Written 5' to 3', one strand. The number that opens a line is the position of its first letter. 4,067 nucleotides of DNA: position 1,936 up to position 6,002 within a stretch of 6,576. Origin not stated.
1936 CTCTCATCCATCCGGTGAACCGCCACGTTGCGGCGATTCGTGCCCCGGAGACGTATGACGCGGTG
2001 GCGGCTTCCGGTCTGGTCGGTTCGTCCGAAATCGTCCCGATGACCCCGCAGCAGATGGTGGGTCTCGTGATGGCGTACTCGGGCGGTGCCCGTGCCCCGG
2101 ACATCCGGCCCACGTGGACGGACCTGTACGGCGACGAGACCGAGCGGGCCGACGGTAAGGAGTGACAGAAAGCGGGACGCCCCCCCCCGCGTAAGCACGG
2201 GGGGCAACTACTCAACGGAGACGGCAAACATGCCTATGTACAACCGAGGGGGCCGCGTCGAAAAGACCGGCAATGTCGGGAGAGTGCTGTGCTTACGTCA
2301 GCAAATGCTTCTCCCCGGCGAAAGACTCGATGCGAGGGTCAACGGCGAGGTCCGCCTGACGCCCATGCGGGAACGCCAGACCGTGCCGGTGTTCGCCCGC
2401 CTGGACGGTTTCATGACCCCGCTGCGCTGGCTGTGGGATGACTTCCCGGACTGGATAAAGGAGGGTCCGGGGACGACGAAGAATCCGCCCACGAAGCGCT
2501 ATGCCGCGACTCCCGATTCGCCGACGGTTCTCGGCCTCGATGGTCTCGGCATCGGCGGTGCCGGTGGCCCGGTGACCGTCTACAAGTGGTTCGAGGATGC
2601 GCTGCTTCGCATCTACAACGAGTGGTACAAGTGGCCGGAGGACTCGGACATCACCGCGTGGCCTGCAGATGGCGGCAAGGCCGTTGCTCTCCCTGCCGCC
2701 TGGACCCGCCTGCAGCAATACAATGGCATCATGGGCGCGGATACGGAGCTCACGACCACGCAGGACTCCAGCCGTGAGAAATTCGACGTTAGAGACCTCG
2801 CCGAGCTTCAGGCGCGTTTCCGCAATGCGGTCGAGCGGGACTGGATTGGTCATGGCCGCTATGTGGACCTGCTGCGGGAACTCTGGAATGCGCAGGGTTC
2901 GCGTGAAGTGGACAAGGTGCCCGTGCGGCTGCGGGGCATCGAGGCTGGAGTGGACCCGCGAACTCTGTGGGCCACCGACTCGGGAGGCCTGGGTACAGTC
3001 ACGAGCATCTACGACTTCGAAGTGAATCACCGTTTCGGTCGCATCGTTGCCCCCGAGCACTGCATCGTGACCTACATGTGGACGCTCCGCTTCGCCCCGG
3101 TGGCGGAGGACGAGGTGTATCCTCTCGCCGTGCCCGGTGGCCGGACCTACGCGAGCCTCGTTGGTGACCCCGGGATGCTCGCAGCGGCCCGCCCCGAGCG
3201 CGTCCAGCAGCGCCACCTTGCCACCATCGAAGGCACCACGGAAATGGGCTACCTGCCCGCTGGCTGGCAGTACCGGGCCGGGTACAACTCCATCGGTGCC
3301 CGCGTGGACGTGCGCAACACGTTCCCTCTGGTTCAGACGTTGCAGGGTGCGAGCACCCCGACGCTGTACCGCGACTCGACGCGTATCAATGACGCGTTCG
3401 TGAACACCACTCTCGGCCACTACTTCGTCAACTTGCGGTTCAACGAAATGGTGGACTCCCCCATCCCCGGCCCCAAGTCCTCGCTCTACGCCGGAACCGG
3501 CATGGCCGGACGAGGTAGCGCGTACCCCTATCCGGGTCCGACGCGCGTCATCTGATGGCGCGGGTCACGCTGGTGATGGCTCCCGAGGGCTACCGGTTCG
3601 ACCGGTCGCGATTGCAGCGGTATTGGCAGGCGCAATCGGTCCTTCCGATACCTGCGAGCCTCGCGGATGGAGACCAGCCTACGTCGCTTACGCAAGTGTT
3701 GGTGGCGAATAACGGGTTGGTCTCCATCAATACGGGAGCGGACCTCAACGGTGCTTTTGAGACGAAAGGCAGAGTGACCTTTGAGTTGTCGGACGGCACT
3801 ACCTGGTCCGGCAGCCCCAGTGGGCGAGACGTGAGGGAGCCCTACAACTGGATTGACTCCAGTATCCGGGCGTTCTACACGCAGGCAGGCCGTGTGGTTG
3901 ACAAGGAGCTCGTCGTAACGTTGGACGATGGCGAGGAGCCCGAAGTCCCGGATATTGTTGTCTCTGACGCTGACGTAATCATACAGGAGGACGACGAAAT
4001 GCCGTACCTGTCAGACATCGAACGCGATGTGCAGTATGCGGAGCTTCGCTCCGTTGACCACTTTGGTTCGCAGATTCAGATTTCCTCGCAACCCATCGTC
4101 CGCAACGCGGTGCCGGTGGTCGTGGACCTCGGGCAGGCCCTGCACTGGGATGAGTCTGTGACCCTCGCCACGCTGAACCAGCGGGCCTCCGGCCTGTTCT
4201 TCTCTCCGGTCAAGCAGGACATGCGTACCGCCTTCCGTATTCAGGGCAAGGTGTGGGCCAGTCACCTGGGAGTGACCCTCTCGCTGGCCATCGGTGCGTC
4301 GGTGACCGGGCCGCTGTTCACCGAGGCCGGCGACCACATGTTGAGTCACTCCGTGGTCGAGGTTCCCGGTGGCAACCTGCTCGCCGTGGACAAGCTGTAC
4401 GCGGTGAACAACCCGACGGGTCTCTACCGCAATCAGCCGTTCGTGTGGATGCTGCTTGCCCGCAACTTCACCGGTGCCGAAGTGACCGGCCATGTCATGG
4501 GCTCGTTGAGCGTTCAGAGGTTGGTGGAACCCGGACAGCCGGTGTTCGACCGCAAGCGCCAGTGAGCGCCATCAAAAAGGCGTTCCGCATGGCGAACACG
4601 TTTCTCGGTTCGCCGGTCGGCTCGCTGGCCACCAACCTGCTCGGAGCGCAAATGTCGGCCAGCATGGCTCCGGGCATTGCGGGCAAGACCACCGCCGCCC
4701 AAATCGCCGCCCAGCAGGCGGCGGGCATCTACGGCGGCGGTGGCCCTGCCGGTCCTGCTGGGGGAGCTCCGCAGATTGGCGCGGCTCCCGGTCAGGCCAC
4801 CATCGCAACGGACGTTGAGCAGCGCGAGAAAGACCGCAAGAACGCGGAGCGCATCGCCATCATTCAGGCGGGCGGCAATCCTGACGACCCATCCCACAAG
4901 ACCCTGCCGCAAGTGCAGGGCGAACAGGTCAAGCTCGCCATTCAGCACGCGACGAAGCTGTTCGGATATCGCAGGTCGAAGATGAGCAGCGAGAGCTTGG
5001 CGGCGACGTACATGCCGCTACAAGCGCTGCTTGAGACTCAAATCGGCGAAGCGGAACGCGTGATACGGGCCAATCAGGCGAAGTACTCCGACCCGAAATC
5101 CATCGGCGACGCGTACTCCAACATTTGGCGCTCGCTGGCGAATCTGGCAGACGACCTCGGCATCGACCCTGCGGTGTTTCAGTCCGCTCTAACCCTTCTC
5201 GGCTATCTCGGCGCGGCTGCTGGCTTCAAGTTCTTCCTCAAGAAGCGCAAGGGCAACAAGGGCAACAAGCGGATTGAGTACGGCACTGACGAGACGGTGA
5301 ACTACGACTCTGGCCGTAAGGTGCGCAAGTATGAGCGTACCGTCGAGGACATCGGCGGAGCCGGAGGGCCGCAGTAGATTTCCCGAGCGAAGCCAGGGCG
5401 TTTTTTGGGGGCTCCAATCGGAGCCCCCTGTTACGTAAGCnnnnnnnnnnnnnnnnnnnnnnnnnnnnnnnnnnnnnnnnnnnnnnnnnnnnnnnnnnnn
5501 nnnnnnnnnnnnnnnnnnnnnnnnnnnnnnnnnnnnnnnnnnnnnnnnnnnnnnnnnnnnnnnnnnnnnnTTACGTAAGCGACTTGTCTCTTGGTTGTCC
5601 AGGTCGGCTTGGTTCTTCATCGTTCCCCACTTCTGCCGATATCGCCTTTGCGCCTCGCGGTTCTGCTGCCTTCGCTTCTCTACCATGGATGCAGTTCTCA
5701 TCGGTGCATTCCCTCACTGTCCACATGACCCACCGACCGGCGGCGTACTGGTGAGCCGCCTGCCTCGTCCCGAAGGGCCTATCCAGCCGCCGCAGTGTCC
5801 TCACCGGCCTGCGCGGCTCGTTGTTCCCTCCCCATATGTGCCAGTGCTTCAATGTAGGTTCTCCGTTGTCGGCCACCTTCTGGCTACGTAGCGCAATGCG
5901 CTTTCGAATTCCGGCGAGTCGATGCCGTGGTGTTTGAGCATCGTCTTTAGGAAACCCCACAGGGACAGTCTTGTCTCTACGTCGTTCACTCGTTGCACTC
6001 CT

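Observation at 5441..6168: Four-gene antisense cassette with uniform SD spacing and stop/start overlaps in a family that normally codes on one strand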

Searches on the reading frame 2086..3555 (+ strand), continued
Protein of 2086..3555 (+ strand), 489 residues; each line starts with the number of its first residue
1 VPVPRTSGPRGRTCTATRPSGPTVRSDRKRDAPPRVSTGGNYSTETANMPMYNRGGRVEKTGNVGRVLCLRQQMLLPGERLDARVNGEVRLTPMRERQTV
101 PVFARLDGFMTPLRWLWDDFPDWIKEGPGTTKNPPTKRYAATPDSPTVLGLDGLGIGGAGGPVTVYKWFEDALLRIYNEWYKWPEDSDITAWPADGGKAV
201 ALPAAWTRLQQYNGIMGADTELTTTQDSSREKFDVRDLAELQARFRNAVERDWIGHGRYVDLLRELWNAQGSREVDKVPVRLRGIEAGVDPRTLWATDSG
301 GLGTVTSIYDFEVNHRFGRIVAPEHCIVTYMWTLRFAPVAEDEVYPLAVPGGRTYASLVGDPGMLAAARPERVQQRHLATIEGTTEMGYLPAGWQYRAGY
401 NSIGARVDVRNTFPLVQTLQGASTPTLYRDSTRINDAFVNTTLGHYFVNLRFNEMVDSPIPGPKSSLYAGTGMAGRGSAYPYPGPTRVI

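Call 113: find_encoding_contigs(protein=P0010, flank=7000, max_places=1)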
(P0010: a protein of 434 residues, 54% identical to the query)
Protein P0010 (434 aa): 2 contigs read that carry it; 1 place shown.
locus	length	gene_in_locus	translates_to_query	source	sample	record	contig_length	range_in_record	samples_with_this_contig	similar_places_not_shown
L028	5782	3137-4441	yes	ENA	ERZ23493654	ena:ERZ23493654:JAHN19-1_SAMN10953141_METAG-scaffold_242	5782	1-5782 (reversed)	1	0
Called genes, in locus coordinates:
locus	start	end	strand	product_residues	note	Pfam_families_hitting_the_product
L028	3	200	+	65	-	?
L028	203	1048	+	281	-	-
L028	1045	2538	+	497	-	-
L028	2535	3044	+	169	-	-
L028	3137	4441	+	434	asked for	PF02305:Phage_F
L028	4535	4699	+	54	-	-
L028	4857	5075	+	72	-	-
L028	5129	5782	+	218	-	?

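Call 114: find_encoding_contigs(protein=P0007, flank=7000, max_places=1)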
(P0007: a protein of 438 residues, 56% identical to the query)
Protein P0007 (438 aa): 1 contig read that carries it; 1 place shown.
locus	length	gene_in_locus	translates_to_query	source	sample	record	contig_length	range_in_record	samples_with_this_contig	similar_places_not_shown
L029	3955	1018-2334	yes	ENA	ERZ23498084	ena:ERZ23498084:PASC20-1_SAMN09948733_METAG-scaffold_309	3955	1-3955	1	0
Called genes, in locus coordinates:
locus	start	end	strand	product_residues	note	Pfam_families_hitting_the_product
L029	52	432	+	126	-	-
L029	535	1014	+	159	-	-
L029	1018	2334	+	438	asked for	PF02305:Phage_F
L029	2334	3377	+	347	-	-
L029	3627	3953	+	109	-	?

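Call 123: search_protein_families(library=pfam, proteins=[L022:6785-7168:+, L017:3741-4184:+, L017:9773-10096:+], max_evalue=0.1)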
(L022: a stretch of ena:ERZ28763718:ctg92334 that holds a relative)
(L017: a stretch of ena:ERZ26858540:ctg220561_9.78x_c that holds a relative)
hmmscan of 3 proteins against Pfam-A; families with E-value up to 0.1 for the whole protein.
L022:6785-7168:+ (127 aa): 1 family
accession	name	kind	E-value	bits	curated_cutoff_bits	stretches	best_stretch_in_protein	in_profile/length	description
PF19941.4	DUF6403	-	0.081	13.6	26.9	0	46-91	8-53/77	Family of unknown function (DUF6403)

L017:3741-4184:+ (147 aa): 1 family
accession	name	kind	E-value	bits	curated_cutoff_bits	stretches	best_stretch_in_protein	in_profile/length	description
PF01510.30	Amidase_2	-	3.4e-08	34.3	26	1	7-130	3-131/131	N-acetylmuramoyl-L-alanine amidase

L017:9773-10096:+ (107 aa): 0 families

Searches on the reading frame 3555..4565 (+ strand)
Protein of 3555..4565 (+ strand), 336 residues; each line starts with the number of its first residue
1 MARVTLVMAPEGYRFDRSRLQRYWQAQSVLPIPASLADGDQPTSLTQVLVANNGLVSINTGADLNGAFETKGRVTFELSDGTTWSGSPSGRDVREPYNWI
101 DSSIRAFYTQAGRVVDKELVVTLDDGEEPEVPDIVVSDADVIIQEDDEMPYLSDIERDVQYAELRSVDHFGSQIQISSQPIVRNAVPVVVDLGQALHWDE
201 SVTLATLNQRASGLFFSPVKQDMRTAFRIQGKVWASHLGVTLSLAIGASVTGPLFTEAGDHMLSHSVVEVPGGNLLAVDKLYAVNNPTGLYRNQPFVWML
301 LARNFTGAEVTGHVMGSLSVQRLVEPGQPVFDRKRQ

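Call 4: search_protein_families(library=pfam, proteins=[window:3555-4565:+], max_evalue=1)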
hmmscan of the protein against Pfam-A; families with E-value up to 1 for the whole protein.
window:3555-4565:+ (336 aa): 2 families
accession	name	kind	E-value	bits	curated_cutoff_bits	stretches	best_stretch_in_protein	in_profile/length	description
PF21970.1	HOXB-AS3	-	0.091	13.6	27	1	73-96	28-51/53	HOXB-AS3 peptide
PF13308.11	YARHG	-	0.17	12.3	27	1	7-29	33-55/85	YARHG domain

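Call 5: search_protein_families(library=phrogs, proteins=[window:3555-4565:+], max_evalue=1)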
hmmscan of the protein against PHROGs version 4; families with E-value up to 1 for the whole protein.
window:3555-4565:+ (336 aa): 1 family
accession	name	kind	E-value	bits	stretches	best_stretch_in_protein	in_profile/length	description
phrog_36144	-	unknown function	0.25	11.8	1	109-207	152-246/262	-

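Call 111: search_protein_families(library=ncbifam, proteins=[window:3555-4565:+], max_evalue=0.1)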
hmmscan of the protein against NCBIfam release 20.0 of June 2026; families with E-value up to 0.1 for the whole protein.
window:3555-4565:+ (336 aa): 0 families

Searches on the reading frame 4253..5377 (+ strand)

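Call 4: search_protein_families(library=pfam, proteins=[window:4253-5377:+], max_evalue=1)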
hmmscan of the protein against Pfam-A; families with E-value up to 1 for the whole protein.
window:4253-5377:+ (374 aa): 1 family
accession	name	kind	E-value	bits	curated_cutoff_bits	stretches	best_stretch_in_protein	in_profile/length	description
PF11800.13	RP-C_C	-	0.05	14.3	32.6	0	292-331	24-67/102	Replication protein C C-terminal region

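Call 5: search_protein_families(library=phrogs, proteins=[window:4253-5377:+], max_evalue=1)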
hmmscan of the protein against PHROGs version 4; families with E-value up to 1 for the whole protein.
window:4253-5377:+ (374 aa): 0 families

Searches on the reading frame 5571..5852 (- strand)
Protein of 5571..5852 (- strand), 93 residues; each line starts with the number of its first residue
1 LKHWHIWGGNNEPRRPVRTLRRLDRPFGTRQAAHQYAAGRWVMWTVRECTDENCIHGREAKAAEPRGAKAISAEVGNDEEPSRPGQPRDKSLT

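Call 4: search_protein_families(library=pfam, proteins=[window:5571-5852:-], max_evalue=1)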
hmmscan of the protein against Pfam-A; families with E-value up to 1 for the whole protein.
window:5571-5852:- (93 aa): 0 families

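Call 5: search_protein_families(library=phrogs, proteins=[window:5571-5852:-], max_evalue=1)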
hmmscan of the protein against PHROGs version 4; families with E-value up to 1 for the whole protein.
window:5571-5852:- (93 aa): 1 family
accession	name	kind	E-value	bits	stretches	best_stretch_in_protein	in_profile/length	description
phrog_5858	-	unknown function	0.28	12.1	1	36-52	44-60/60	-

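Call 111: search_protein_families(library=ncbifam, proteins=[window:5571-5852:-], max_evalue=0.1)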
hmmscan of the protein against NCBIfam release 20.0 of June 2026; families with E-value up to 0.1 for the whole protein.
window:5571-5852:- (93 aa): 0 families

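Call 112: search_protein_families(library=padloc, proteins=[window:5571-5852:-], max_evalue=0.1)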
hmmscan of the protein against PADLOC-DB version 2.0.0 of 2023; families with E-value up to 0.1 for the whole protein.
window:5571-5852:- (93 aa): 0 families

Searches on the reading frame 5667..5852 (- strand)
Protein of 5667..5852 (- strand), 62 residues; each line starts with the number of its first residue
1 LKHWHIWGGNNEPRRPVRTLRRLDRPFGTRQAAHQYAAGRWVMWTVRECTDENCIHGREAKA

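Call 60: find_homologous_proteins(query=A3, max_evalue=0.01)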
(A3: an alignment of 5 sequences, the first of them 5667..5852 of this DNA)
Query A3 (5 sequences) (62 aa, profile of the alignment): 6 proteins with E <= 0.01 among 41 candidates.
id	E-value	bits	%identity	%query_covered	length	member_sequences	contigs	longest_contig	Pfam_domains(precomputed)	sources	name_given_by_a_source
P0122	3.9e-29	118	54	87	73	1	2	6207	-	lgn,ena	-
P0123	1.8e-19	87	33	87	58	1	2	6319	-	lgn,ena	-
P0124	1.7e-17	81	50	34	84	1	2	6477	-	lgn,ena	-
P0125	2.9e-16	77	75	13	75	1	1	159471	-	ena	-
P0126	9.7e-9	53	67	15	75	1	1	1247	-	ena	-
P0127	2.2e-6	45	75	13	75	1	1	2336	-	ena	-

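Call 67: predict_structure(alignment_id=A4)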
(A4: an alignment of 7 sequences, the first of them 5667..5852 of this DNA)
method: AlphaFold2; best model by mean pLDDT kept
length: 62 residues; sequences in the alignment: 7
mean_pLDDT: 78.9   pTM: 0.60
mean pLDDT of the five models: 78.9, 77.5, 75.9, 75.7, 75.3
residues with pLDDT >= 90: 9; 70-90: 36; 50-70: 17; < 50: 0
segments of 3 or more residues with pLDDT < 50: none
pLDDT, mean of each block of 10 residues (from residue 1): 82 66 87 87 82 73 56
secondary structure, 60 per line:
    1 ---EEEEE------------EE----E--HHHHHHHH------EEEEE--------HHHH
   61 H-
elements in order: E4-8 H30-37 E44-48 H57-61

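Call 68: search_protein_representatives(alignment_id=A4)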
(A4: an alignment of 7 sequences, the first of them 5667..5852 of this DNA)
Query: 7 sequences, 75 profile positions. Proteins with E-value up to 0.001 (for the whole library): 11; up to 1e-10: 4; up to 1e-30: 0. The best 11 are listed.
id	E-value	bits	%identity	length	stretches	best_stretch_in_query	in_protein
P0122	7.8e-27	109.3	-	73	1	1-72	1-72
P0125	1.5e-20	89.2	-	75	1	2-74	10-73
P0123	1.4e-16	76.5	-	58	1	8-71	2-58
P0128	6.0e-14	68.0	-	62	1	6-67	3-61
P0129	1.4e-08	50.8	-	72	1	2-74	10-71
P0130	2.0e-05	40.8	-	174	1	9-65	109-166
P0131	4.2e-05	39.7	-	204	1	10-72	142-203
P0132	6.0e-05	39.2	-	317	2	10-62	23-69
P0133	8.2e-05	38.8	-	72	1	7-71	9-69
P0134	1.1e-04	38.4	-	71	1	8-67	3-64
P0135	7.8e-04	35.6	-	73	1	8-48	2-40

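Call 70: search_protein_families(library=pfam, proteins=[P0128, P0129, P0130, P0131, P0132, P0133, P0134, P0135], max_evalue=0.1)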
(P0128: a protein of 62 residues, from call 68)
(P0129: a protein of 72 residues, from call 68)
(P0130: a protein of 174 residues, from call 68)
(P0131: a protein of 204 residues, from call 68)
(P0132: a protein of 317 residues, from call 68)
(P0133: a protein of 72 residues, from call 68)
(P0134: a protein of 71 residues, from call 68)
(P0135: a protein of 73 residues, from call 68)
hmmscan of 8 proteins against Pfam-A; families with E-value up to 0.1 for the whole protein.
P0128 (62 aa): 0 families

P0129 (72 aa): 1 family
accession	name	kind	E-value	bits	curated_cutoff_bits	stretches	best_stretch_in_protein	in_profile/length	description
PF04800.17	NDUS4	-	0.036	14.8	31.9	1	34-67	55-87/96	NADH dehydrogenase ubiquinone Fe-S protein 4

P0130 (174 aa): 0 families

P0131 (204 aa): 1 family
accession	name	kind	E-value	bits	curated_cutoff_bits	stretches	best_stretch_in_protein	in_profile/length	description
PF07392.17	P19Arf_N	-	0.041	14.8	25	1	50-73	15-38/51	Cyclin-dependent kinase inhibitor 2a p19Arf N-terminus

P0132 (317 aa): 1 family
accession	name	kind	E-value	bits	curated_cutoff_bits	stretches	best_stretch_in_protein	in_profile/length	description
PF01261.30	AP_endonuc_2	-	0.05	13.7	31.1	0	42-107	25-90/249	Xylose isomerase-like TIM barrel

P0133 (72 aa): 0 families

P0134 (71 aa): 0 families

P0135 (73 aa): 1 family
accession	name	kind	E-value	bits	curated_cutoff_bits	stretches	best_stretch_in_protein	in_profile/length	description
PF11014.13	DUF2852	-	0.049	14.2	22.5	1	5-59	30-80/116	Protein of unknown function (DUF2852)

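Call 72: fold_search(model_id=the predicted structure, library=pdb)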
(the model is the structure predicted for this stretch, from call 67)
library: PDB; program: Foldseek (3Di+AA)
matches with E <= 10: 40; with E <= 0.001: 0
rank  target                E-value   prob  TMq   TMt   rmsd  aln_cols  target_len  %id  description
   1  8hku_ALX0             1.9e+00  0.14  0.41  0.36   5.8        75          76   12  Cryo-EM Structures and Translocation Mechanism of Crenarchaeota Ribosome (released 2023-08-16)
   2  7ckq_H                2.6e+00  0.10  0.37  0.38   5.0        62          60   11  The cryo-EM structure of B. subtilis BmrR transcription activation complex (released 2020-12-16)
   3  8qm7_A                3.7e+00  0.14  0.46  0.17   5.2        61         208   16  Potential drug binding sites for translation initiation factor eIF4E (released 2025-01-15)
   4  6wvk_E                3.7e+00  0.08  0.38  0.36   5.6        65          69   11  Cryo-EM structure of Bacillus subtilis RNA Polymerase in complex with HelD (released 2020-11-18)
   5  5m80_D                4.0e+00  0.15  0.46  0.22   5.1        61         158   13  Translation initiation factor 4E in complex with (RP)-iPr-m7GppSpG mRNA 5' cap analog (released 2017-12-20)
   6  5j5y_D                4.0e+00  0.15  0.47  0.22   5.2        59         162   15  Translation initiation factor 4E in complex with m2(7,2'O)GppCCl2ppG mRNA 5' cap analog (released 2017-05-10)
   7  5m80_C                4.2e+00  0.15  0.47  0.22   5.0        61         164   13  Translation initiation factor 4E in complex with (RP)-iPr-m7GppSpG mRNA 5' cap analog (released 2017-12-20)
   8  3m93_A                4.2e+00  0.15  0.46  0.20   5.0        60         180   10  Complex crystal structure of Ascaris suum eIF4E-3 with m7G cap (released 2011-07-20)
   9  5m81_C                4.2e+00  0.14  0.47  0.20   5.1        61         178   16  Translation initiation factor 4E in complex with (SP)-iPr-m7GppSpG mRNA 5' cap analog (released 2017-12-20)
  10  7uab_D                4.2e+00  0.07  0.32  0.05  11.1        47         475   13  Human pro-meprin alpha (zymogen state) (released 2022-11-02)
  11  6gkj_C                4.5e+00  0.15  0.47  0.21   5.0        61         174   13  Translation initiation factor 4E in complex with trinucleotide mRNA 5' cap (m7GpppApG) (released 2019-06-19)
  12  5ekv_C                4.5e+00  0.13  0.47  0.20   5.2        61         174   16  Co-crystal structure of eIF4E with nucleotide mimetic inhibitor. (released 2016-09-07)
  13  6ylv_C                4.8e+00  0.14  0.46  0.20   5.0        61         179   13  Translation initiation factor 4E in complex with 4-Cl-Bn7GpppG mRNA 5' cap analog (released 2020-06-10)
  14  5j5y_C                5.4e+00  0.13  0.46  0.23   5.1        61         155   13  Translation initiation factor 4E in complex with m2(7,2'O)GppCCl2ppG mRNA 5' cap analog (released 2017-05-10)
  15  7xtp_B                5.4e+00  0.13  0.46  0.21   5.0        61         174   13  eIF4E in Complex with a Disulphide-Free Autonomous VH Domain (released 2022-07-27)
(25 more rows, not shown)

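Call 95: fold_search(model_id=the predicted structure, library=viral)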
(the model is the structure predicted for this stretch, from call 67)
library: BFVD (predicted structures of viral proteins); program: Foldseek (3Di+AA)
matches with E <= 10: 438; with E <= 0.001: 0
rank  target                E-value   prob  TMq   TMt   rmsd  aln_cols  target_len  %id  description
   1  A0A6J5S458            1.1e-01  0.97  0.57  0.61   3.2        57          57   18  Uncharacterized protein [uncultured Caudovirales phage]
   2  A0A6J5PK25            1.6e-01  0.84  0.47  0.48   5.5        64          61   22  Uncharacterized protein [uncultured Caudovirales phage]
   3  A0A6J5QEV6            2.0e-01  0.97  0.58  0.57   3.0        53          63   13  Uncharacterized protein [uncultured Caudovirales phage]
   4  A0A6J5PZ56            3.0e-01  0.96  0.60  0.33   3.0        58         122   10  Uncharacterized protein [uncultured Caudovirales phage]
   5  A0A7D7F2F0            3.0e-01  0.54  0.43  0.43   7.9        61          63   21  (no name in the UniProt tables at hand)
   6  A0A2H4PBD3            3.2e-01  0.89  0.56  0.53   5.0        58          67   12  DUF7336 domain-containing protein [Lactobacillus phage Lenus]
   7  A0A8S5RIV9            3.4e-01  0.96  0.63  0.72   2.5        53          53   15  Uncharacterized protein [virus sp. ctML55]
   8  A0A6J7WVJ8            3.9e-01  0.63  0.45  0.51   4.9        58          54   21  Uncharacterized protein [uncultured Caudovirales phage]
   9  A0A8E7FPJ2            4.1e-01  0.84  0.59  0.60   7.0        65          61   12  (no name in the UniProt tables at hand)
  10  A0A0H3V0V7            4.4e-01  0.87  0.59  0.60   3.3        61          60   20  (no name in the UniProt tables at hand)
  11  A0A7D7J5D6            5.0e-01  0.90  0.61  0.69   3.5        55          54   14  (no name in the UniProt tables at hand)
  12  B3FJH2                5.0e-01  0.87  0.61  0.23   3.0        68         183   22  Uncharacterized protein [Pseudomonas phage 201phi2-1]
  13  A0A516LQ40            5.0e-01  0.84  0.55  0.61   3.4        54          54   17  (no name in the UniProt tables at hand)
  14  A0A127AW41            5.7e-01  0.63  0.53  0.38   2.8        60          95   13  Uncharacterized protein [Bacillus phage SP-15]
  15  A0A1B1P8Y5            6.0e-01  0.60  0.51  0.55   3.7        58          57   17  Uncharacterized protein [Klebsiella phage vB_KpnM_KpV477]
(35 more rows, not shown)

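Call 110: search_dna_similar(query=window:5667-5852:-, collection=phages, mode=protein, max_evalue=1, max_rows=10)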
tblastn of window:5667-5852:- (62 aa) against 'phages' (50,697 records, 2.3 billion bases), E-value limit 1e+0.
No match.
